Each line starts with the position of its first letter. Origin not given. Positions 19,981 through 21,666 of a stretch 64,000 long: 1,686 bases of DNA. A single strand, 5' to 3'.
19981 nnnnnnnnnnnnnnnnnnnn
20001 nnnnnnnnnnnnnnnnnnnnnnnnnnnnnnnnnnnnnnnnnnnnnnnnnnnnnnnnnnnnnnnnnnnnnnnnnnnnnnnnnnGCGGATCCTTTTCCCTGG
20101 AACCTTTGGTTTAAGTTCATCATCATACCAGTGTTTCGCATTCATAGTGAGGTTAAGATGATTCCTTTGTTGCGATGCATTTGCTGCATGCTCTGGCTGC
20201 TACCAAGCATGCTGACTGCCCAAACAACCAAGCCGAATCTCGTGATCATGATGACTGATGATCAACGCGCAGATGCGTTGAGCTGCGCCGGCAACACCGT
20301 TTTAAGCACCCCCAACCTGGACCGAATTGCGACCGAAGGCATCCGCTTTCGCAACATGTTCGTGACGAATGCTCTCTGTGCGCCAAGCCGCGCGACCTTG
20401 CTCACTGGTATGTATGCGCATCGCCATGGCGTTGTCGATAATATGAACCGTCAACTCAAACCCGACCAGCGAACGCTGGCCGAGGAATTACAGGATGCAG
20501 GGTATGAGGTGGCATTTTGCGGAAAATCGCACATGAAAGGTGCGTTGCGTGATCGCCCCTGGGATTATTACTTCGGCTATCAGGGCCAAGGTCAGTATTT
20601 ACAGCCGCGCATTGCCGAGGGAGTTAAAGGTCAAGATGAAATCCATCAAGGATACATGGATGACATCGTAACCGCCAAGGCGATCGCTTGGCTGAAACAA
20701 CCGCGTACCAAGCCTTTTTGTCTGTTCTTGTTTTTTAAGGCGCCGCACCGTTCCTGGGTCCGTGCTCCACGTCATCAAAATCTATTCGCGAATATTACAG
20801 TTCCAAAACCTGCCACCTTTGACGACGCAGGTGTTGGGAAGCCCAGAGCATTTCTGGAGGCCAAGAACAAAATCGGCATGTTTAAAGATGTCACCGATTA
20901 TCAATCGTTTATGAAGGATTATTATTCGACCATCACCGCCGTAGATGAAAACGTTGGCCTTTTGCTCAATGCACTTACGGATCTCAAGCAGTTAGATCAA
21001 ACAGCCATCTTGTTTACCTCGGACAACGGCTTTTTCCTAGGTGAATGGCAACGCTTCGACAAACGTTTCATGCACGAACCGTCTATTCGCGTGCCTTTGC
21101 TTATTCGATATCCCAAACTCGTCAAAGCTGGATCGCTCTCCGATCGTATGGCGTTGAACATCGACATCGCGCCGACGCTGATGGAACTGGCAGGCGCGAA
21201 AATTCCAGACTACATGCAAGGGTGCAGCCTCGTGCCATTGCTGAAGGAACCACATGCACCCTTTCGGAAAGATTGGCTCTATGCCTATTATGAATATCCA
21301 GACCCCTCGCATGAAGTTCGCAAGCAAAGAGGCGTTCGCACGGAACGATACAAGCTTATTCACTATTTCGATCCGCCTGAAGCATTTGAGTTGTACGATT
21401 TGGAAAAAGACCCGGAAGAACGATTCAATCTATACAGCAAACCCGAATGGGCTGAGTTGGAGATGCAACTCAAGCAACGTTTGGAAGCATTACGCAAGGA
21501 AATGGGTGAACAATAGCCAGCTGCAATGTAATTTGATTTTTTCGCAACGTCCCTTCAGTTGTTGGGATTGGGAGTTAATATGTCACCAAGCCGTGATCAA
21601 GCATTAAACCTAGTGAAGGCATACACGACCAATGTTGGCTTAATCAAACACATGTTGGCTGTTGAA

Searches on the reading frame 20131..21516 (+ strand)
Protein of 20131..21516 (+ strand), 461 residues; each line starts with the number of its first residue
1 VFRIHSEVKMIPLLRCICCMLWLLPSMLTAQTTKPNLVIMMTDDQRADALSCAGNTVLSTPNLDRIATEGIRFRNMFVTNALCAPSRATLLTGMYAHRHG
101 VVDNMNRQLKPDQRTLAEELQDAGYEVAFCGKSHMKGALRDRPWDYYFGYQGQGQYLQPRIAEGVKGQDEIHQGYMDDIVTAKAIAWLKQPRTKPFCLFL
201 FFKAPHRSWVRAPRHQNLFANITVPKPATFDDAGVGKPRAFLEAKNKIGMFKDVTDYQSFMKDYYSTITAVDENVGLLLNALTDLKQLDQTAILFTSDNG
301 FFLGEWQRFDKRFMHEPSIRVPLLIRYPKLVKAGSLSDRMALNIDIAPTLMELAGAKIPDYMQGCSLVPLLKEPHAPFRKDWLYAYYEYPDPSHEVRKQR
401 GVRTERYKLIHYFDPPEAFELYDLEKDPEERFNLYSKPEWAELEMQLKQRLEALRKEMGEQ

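Call 22: search_protein_families(library=pfam, proteins=[window:20131-21516:+], max_evalue=0.00001)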
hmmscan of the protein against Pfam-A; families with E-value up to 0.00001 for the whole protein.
window:20131-21516:+ (461 aa): 3 families
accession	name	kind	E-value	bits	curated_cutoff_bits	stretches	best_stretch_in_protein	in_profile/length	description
PF16347.10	SGSH_C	-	5.5e-56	189.4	29.3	1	304-456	1-153/154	N-sulphoglucosamine sulphohydrolase, C-terminal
PF00884.28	Sulfatase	-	2.4e-54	185.2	25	1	35-356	1-301/301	Sulfatase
PF01663.27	Phosphodiest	-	3.4e-10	40.5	23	1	46-107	10-68/342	Type I phosphodiesterase / nucleotide pyrophosphatase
